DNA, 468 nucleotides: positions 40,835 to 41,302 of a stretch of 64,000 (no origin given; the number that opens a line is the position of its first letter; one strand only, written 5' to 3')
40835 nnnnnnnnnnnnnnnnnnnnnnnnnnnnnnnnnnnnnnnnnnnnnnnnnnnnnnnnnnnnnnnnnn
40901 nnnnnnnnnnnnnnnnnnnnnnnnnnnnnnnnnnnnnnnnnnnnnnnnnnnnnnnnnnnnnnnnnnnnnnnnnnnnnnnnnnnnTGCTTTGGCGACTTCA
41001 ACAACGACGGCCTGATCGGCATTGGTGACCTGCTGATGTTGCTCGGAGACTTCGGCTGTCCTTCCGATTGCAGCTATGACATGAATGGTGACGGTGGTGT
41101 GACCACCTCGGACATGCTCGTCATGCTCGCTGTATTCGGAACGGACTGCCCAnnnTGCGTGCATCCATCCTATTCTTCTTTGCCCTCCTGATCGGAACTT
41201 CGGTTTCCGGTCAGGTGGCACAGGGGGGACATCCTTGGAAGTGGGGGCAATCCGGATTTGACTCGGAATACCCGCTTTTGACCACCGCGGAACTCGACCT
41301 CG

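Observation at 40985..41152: Cysteine-bracketed dockerin-like repeats as a recurring extreme C-terminus (…FGxxC[PE]-stop)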

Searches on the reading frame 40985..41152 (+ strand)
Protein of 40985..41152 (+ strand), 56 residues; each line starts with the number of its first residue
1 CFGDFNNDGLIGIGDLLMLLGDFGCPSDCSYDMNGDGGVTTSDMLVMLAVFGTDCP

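Call 5: search_protein_families(library=ncbifam, proteins=[window:40985-41152:+], max_evalue=1)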
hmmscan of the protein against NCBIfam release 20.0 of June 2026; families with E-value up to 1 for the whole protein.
window:40985-41152:+ (56 aa): 1 family
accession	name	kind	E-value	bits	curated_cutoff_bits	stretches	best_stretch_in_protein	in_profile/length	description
NF041540.1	dockerin_GC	domain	0.0013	19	29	1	1-55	1-67/67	GC-type dockerin domain-anchored protein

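Call 6: search_protein_families(library=pfam, proteins=[window:40985-41152:+], max_evalue=1)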
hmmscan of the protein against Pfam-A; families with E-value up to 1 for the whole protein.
window:40985-41152:+ (56 aa): 6 families
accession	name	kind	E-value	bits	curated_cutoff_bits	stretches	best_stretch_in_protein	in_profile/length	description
PF00404.24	Dockerin_1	-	5.3e-06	27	22.9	2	30-47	35-52/57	Dockerin type I domain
PF00036.39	EF-hand_1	-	0.00078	19.3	25.4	1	31-49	9-27/29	EF hand domain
PF13405.12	EF-hand_6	-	0.00091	19.2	25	1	31-52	9-30/30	EF-hand domain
PF13499.12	EF-hand_7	-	0.017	15.9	30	0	4-20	12-29/67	EF-hand domain pair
PF13202.12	EF-hand_5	-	0.067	13.2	25.9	0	31-42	8-19/25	EF hand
PF01839.29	FG-GAP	-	0.2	12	22.1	0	1-9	6-14/37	FG-GAP repeat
